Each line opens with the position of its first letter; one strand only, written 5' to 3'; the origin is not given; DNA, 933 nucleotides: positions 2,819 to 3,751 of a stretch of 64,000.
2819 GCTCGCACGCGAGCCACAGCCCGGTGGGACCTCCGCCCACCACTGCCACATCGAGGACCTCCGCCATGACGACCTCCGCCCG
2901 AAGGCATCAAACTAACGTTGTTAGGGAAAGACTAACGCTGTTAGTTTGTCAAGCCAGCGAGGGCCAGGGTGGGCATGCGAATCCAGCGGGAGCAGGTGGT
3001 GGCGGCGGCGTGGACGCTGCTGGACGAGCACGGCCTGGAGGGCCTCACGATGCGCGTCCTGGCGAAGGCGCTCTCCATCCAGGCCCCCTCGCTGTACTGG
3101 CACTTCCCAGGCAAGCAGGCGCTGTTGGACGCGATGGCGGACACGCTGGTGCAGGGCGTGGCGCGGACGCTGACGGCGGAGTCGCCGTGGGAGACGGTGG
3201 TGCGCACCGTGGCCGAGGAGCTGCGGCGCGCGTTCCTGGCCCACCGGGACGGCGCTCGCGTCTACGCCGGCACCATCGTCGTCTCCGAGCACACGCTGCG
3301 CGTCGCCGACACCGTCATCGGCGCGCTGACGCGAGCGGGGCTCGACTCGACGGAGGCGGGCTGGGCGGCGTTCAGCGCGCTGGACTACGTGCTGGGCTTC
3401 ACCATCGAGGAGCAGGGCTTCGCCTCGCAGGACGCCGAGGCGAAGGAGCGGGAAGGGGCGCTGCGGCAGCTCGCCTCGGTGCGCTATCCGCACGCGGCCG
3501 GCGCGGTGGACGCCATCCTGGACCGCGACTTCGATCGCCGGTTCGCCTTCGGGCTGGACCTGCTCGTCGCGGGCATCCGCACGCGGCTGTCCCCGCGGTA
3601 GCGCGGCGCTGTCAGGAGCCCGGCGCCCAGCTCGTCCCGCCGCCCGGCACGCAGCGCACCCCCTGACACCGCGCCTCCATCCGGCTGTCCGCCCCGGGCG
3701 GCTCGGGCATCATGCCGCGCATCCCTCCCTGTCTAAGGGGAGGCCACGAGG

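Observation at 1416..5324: Tetracycline-repressor-class TetR with double palindromic operators controlling a divergent large FAD monooxygenase, plus SDR and methyltransferase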

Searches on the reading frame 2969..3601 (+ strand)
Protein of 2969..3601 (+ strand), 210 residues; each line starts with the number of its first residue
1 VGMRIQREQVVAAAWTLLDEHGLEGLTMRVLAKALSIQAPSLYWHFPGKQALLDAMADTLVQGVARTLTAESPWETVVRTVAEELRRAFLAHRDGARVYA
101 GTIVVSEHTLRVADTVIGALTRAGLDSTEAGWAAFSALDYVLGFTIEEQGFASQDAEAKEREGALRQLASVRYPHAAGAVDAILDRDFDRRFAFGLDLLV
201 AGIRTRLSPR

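Call 5: search_protein_families(library=pfam, proteins=[window:2969-3601:+])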
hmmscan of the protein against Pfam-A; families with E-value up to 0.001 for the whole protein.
window:2969-3601:+ (210 aa): 2 families
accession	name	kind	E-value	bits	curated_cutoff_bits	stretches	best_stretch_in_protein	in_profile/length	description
PF02909.22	TetR_C_1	-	2.3e-27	96.1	21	1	73-206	8-145/146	Tetracyclin repressor-like, C-terminal domain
PF00440.29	TetR_N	-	1.5e-13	50.7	24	1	11-56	2-47/47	Bacterial regulatory proteins, tetR family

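Call 7: search_solved_structures(query=window:2969-3601:+, max_evalue=0.001, show_alignments=2)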
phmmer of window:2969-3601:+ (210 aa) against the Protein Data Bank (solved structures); distinct sequences matched with E-value up to 0.001: 66 (the best 60 are shown).
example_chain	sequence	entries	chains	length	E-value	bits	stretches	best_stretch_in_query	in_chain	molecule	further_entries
3bqy_A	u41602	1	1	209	2.8e-38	134.9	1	7-205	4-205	Putative TetR family transcriptional regulator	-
2vpr_A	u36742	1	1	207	2.6e-30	108.9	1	4-207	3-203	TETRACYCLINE RESISTANCE REPRESSOR PROTEIN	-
4d5f_A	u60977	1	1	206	3e-30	108.7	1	4-207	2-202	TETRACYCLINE RESISTANCE REPRESSOR PROTEIN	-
4d5c_A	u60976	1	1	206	4.7e-30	108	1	4-208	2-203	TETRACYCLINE REPRESSOR PROTEIN TETR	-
6rxb_B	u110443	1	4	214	1.2e-29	106.7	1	5-204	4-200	Tetracycline repressor protein class G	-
6rx9_A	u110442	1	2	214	2.2e-29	105.8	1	5-204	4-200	Tetracycline repressor protein class G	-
5mru_A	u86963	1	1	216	9.4e-29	103.8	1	4-206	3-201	Tetracycline Repressor, class A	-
5yek_A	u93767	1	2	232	2.2e-27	99.3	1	3-203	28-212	TetR family transcriptional regulator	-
5xs9_A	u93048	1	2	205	3.5e-27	98.6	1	5-156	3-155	TetR family transcriptional regulator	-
5yej_A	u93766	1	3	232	4.9e-27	98.2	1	4-203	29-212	TetR family transcriptional regulator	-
9dt3_A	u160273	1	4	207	2.6e-26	95.8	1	4-207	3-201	Sulfonylurea repressor EsR (L11-C6)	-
9dt2_A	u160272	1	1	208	1.6e-25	93.2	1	1-207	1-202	Sulfonylurea repressor EsR (L7-D1)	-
9dt4_A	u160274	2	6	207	7.6e-25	91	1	4-207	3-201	Sulfonylurea repressor CsR (L4.2-20)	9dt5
5fkk_A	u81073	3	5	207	1.1e-24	90.6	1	4-207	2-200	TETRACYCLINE REPRESSOR, CLASS D | Tetracycline repressor protein class D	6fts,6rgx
1bjz_A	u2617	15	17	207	2.6e-24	89.3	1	4-207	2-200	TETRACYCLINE REPRESSOR | Tetracycline repressor protein class D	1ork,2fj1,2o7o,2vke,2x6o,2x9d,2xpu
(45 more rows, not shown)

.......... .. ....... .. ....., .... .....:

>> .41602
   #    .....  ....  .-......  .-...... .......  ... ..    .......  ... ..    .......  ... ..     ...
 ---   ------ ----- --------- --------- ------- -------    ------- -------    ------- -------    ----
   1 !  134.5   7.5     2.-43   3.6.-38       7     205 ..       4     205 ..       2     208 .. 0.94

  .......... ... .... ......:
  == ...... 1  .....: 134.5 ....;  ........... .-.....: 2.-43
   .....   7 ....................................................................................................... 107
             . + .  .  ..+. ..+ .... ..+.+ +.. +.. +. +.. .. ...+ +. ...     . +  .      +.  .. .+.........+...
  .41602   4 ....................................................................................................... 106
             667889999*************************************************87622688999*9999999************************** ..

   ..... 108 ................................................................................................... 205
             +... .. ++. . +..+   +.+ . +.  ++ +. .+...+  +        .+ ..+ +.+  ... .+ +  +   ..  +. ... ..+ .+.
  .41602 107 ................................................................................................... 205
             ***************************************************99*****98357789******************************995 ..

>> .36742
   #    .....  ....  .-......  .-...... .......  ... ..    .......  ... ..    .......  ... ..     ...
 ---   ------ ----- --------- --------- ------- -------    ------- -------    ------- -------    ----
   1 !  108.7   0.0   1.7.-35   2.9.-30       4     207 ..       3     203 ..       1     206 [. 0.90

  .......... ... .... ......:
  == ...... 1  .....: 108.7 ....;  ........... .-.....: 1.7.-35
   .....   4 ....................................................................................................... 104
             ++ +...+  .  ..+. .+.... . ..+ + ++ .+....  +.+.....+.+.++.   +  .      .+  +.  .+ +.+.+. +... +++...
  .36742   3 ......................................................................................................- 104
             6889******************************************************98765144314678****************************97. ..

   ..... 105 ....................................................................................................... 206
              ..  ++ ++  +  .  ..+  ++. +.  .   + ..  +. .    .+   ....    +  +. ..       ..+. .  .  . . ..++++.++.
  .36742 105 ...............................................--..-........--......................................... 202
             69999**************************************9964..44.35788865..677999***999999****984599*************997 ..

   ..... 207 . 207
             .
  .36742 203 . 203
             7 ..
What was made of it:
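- Closest known: BioQ. Same: Both belong to the same TetR_C_1 branch: 3bqy at E 3e-38 and BioQ 5yek at 2e-27 (call 7).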

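Call 8: find_encoding_contigs(protein=window:2969-3601:+, flank=10000, max_places=6)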
Protein window:2969-3601:+ (210 aa): no gene with exactly this product is on record in the collection.

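Call 11: search_protein_families(library=ncbifam, proteins=[window:2969-3601:+], max_evalue=0.00001)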
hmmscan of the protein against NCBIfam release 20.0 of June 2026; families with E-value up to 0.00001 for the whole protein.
window:2969-3601:+ (210 aa): 3 families
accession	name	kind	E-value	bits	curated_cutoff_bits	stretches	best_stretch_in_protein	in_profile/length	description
NF010319.1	PRK13756.1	equivalog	2.8e-43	148.1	265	1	4-206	1-198/199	tetracycline resistance transcriptional repressor TetR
NF038211.1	MFT_alt_reg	equivalog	1.3e-10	42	285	1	8-208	4-190/193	mycofactocin system transcriptional regulator MftR2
NF050111.1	TransRegSACE7040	equivalog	4.2e-09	36.6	250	1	6-68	2-60/186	SACE_7040 family transcriptional regulator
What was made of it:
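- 2975..3601 (+): TetR-family repressor with TetR_N and TetR_C_1 domains, 208 aa. The ORF opens at GTG 2969. Calls 5, 7 and 11.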

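Call 40: search_dna_similar(query=window:2969-3601:+, collection=plasmids, mode=protein, max_evalue=1e-20, max_rows=25)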
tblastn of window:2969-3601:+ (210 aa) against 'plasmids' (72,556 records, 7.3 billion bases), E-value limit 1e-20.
Records with a match: 4748; places in all: 4945; records where one place covers at least 80% of the query: 4746.
Best place of each record, by identity: <60% 4748.
By first word of the organism name: Escherichia 2029; Klebsiella 1161; Salmonella 768; Enterobacter 195; Shigella 105; Acinetobacter 65; Citrobacter 57; uncultured 55; Vibrio 49; Pseudomonas 46; and 56 more.
By predicted mobility (MOB-suite, as given by PLSDB): conjugative 3458; mobilizable 654; non-mobilizable 636.
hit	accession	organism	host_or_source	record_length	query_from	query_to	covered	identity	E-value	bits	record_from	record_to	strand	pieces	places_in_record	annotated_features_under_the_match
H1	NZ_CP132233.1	Enterobacter hormaechei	mixed culture,soil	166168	4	207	97%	50.7%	1e-56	199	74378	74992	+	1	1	TetR/AcrR family transcriptional regulator C-terminal ...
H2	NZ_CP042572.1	Enterobacter hormaechei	Whole organism,Shower 3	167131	4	207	97%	50.2%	4e-56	198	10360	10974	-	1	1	TetR/AcrR family transcriptional regulator C-terminal ...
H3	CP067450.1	Klebsiella pneumoniae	Homo sapiens,urine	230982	4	207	97%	50.2%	1e-55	197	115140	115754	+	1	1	TetR/AcrR family transcriptional regulator C-terminal ...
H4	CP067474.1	Klebsiella pneumoniae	Homo sapiens,urine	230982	4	207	97%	50.2%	1e-55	197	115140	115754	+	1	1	TetR/AcrR family transcriptional regulator C-terminal ...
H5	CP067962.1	Klebsiella pneumoniae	Homo sapiens,urine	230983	4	207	97%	50.2%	1e-55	197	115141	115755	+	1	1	TetR/AcrR family transcriptional regulator C-terminal ...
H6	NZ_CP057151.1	Citrobacter sp. RHB35-C17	culture,Pooled cattle faecal samples ...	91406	4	207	97%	49.8%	2e-55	196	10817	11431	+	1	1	TetR/AcrR family transcriptional regulator C-terminal ...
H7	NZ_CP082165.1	Bradyrhizobium sp. 186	Acmispon strigosus,cell culture,root ...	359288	2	210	100%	48.1%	5e-54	192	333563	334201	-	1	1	TetR/AcrR family transcriptional regulator C-terminal ...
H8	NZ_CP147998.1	Neorhizobium sp. EC2-8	-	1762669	3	208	98%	48.1%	3e-47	172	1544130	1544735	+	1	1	record has no annotation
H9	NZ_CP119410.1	Pararhizobium gei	cell culture,Geum aleppicum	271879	3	207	98%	47.8%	4e-49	178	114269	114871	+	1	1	TetR/AcrR family transcriptional regulator C-terminal ...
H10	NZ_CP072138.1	Agrobacterium sp. S7/73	Phyla canescens,cell culture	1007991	3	207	98%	47.3%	8e-50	180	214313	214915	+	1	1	record has no annotation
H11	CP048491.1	Agrobacterium tumefaciens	walnut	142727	3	208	98%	46.0%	6e-48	174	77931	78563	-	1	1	TetR family transcriptional regulator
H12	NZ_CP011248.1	Agrobacterium tumefaciens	Achillea ptarmica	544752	3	207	98%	45.9%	9e-48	174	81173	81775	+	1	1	TetR/AcrR family transcriptional regulator C-terminal ...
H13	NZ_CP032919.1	Agrobacterium tumefaciens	-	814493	3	207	98%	45.9%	9e-48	174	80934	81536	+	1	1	TetR/AcrR family transcriptional regulator C-terminal ...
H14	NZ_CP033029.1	Agrobacterium tumefaciens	-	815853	3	207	98%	45.9%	9e-48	174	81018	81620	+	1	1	TetR/AcrR family transcriptional regulator C-terminal ...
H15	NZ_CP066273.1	Agrobacterium tumefaciens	-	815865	3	207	98%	45.9%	9e-48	174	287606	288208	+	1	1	TetR/AcrR family transcriptional regulator C-terminal ...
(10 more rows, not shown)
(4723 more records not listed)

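Call 41: get_annotated_region(hit=H3, flank=8000)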
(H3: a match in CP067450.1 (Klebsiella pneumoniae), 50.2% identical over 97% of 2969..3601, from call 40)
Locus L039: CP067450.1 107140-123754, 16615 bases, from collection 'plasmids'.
description: Klebsiella pneumoniae strain ARLG-4929 plasmid pC957_2, complete sequence
organism: Klebsiella pneumoniae (NCBI taxid 573)
taxonomy: Bacteria; Pseudomonadota; Gammaproteobacteria; Enterobacterales; Enterobacteriaceae; Klebsiella; Klebsiella pneumoniae
host: -; source: Homo sapiens,urine; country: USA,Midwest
typing (MOB-suite, as given by PLSDB): conjugative; replicon IncFIB,IncHI1B; relaxase MOBH; mating-pair formation MPF_F
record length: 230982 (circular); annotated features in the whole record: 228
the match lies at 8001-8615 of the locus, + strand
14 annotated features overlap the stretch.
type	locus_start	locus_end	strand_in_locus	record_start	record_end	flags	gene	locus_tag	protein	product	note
CDS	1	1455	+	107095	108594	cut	-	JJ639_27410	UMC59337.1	kinase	-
CDS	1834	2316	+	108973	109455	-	-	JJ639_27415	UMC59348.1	hypothetical protein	-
CDS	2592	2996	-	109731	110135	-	-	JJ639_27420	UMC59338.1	DUF2251 domain-containing protein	-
CDS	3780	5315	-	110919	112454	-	-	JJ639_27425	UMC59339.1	MFS transporter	-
CDS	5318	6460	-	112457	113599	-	-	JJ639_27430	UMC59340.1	HlyD family secretion protein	-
CDS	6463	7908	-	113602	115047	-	-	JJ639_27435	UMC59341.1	efflux transporter outer membrane subunit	-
CDS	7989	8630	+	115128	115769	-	-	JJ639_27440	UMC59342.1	TetR/AcrR family transcriptional regulator C-terminal domain-containing protein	-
CDS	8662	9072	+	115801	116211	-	-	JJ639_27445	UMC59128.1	hypothetical protein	-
CDS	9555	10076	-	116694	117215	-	-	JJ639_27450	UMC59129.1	hypothetical protein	-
CDS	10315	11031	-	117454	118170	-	-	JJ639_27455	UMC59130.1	GntR family transcriptional regulator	-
CDS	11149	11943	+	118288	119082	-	-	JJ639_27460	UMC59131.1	ABC transporter ATP-binding protein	-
CDS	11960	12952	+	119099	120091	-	-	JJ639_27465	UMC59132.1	ABC transporter substrate-binding protein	-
CDS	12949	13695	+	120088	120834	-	-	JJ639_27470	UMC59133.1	ABC transporter permease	-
CDS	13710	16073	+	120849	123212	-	-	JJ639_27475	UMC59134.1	hypothetical protein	-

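Call 42: get_annotated_region(hit=H1, flank=8000)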
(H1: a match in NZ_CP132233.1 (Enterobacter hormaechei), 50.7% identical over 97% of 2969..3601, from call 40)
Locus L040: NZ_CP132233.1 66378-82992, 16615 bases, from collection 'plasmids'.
description: Enterobacter hormaechei strain RSY19 plasmid unnamed1, complete sequence
organism: Enterobacter hormaechei (NCBI taxid 158836)
taxonomy: Bacteria; Pseudomonadota; Gammaproteobacteria; Enterobacterales; Enterobacteriaceae; Enterobacter; Enterobacter hormaechei
host: -; source: mixed culture,soil; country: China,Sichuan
typing (MOB-suite, as given by PLSDB): non-mobilizable
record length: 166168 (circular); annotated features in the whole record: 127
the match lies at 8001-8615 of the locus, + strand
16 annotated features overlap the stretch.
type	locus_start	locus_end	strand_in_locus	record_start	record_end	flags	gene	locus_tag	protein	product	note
CDS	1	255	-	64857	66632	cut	-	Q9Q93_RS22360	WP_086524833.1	AIPR family protein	-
CDS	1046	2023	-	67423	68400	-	-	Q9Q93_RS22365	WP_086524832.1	alpha/beta fold hydrolase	-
CDS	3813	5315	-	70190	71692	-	-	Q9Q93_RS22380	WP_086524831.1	MFS transporter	GO:0055085 - transmembrane transport [Evidence IEA]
CDS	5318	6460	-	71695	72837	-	-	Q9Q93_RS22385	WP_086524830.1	HlyD family secretion protein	GO:0055085 - transmembrane transport [Evidence IEA]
CDS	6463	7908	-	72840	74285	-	-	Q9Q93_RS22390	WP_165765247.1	efflux transporter outer membrane subunit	GO:0006810 - transport [Evidence IEA]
CDS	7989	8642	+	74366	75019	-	-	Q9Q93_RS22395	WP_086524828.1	TetR/AcrR family transcriptional regulator C-terminal domain-containing protein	GO:0045892 - negative regulation of DNA-templated transcription [Evidence IEA]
CDS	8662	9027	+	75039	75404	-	-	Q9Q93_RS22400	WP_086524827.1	hypothetical protein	-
CDS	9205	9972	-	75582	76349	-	-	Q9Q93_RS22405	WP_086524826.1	helix-turn-helix transcriptional regulator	GO:0006355 - regulation of DNA-templated transcription [Evidence IEA]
CDS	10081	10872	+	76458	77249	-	-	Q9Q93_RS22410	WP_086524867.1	sulfite exporter TauE/SafE family protein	GO:0006810 - transport [Evidence IEA]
CDS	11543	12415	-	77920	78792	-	-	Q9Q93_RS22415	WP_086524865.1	LysR family transcriptional regulator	GO:0006355 - regulation of DNA-templated transcription [Evidence IEA]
CDS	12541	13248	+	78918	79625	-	-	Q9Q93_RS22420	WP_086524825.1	AzlC family ABC transporter permease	-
CDS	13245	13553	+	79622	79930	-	-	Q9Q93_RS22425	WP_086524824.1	AzlD domain-containing protein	-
CDS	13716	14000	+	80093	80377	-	-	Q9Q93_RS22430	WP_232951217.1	alpha/beta hydrolase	-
CDS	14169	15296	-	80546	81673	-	-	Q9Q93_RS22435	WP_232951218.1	hypothetical protein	-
CDS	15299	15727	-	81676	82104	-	tolA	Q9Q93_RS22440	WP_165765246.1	cell envelope integrity protein TolA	GO:0006810 - transport [Evidence IEA]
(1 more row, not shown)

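Call 44: get_annotated_region(hit=H7, flank=5000)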
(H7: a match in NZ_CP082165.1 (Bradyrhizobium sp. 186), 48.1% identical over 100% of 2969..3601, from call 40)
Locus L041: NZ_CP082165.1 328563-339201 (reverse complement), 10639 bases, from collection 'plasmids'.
description: Bradyrhizobium sp. 186 plasmid p186_1, complete sequence
organism: Bradyrhizobium sp. 186 (NCBI taxid 2782654)
taxonomy: Bacteria; Pseudomonadota; Alphaproteobacteria; Hyphomicrobiales; Nitrobacteraceae; Bradyrhizobium; Bradyrhizobium sp. 186
host: -; source: Acmispon strigosus,cell culture,root nodule; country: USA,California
typing (MOB-suite, as given by PLSDB): conjugative; replicon rep_cluster_506; relaxase MOBP; mating-pair formation MPF_T
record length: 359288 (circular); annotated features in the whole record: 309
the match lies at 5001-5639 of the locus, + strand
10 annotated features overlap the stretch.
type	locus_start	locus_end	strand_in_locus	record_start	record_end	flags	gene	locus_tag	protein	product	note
CDS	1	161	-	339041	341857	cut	-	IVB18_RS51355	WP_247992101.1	winged helix-turn-helix domain-containing protein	GO:0000160 - phosphorelay signal transduction system [Evidence IEA]; GO:0006355 - regulation of DNA-templated ...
CDS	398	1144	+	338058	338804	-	-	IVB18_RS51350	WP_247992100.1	glucose 1-dehydrogenase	-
CDS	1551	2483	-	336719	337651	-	-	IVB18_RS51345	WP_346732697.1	MBL fold metallo-hydrolase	-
CDS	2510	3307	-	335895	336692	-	-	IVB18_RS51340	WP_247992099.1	alpha/beta hydrolase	-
CDS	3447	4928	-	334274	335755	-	-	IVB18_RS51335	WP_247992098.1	FAD-dependent oxidoreductase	-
CDS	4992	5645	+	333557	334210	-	-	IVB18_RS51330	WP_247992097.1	TetR/AcrR family transcriptional regulator C-terminal domain-containing protein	GO:0045892 - negative regulation of DNA-templated transcription [Evidence IEA]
CDS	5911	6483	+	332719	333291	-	-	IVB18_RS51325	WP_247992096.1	tyrosine-type recombinase/integrase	GO:0015074 - DNA integration [Evidence IEA]; GO:0006310 - DNA recombination [Evidence IEA]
CDS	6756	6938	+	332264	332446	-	-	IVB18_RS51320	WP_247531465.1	hypothetical protein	-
CDS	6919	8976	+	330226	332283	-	-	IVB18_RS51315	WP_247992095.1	recombinase family protein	-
CDS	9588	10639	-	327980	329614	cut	-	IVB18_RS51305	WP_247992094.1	AAA family ATPase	-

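Call 45: get_annotated_region(hit=H12, flank=5000)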
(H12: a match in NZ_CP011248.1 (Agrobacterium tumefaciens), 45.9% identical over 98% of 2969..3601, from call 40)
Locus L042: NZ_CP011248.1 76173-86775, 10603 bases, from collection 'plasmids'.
description: Agrobacterium tumefaciens strain Ach5 plasmid pAt, complete sequence
organism: Agrobacterium tumefaciens (NCBI taxid 358)
taxonomy: Bacteria; Pseudomonadota; Alphaproteobacteria; Hyphomicrobiales; Rhizobiaceae; Agrobacterium; Agrobacterium tumefaciens
host: -; source: Achillea ptarmica; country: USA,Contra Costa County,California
typing (MOB-suite, as given by PLSDB): conjugative; relaxase MOBQ; mating-pair formation MPF_T
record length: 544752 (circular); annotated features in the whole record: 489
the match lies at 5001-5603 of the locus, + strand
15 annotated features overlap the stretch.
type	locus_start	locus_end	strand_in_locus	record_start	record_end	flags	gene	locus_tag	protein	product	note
CDS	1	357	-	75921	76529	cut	wrbA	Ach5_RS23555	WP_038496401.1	NAD(P)H:quinone oxidoreductase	-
CDS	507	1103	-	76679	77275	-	-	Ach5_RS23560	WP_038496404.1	NADPH-dependent F420 reductase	-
CDS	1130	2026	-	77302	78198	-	-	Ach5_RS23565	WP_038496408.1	pirin family protein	-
CDS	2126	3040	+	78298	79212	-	-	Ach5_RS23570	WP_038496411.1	LysR family transcriptional regulator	GO:0006355 - regulation of DNA-templated transcription [Evidence IEA]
CDS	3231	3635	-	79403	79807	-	-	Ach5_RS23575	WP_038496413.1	RidA family protein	-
CDS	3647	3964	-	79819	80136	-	-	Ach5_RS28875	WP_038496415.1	hypothetical protein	-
CDS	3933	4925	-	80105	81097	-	-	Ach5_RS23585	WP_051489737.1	FAD-dependent oxidoreductase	-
CDS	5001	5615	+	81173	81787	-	-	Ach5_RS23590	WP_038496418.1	TetR/AcrR family transcriptional regulator C-terminal domain-containing protein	GO:0045892 - negative regulation of DNA-templated transcription [Evidence IEA]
CDS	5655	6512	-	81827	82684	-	-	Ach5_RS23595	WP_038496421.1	LysR substrate-binding domain-containing protein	-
CDS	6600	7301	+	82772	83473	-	-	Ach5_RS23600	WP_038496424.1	haloacid dehalogenase type II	GO:0006805 - xenobiotic metabolic process [Evidence IEA]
CDS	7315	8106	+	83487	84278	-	-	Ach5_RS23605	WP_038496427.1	aldolase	-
CDS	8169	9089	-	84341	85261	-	-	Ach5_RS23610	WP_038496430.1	LysR substrate-binding domain-containing protein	-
CDS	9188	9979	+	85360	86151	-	-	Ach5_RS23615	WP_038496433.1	SDR family oxidoreductase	-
CDS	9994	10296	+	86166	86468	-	-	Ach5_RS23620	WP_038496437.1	putative quinol monooxygenase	-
CDS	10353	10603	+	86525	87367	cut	-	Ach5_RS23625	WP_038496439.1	type 1 glutamine amidotransferase domain-containing protein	-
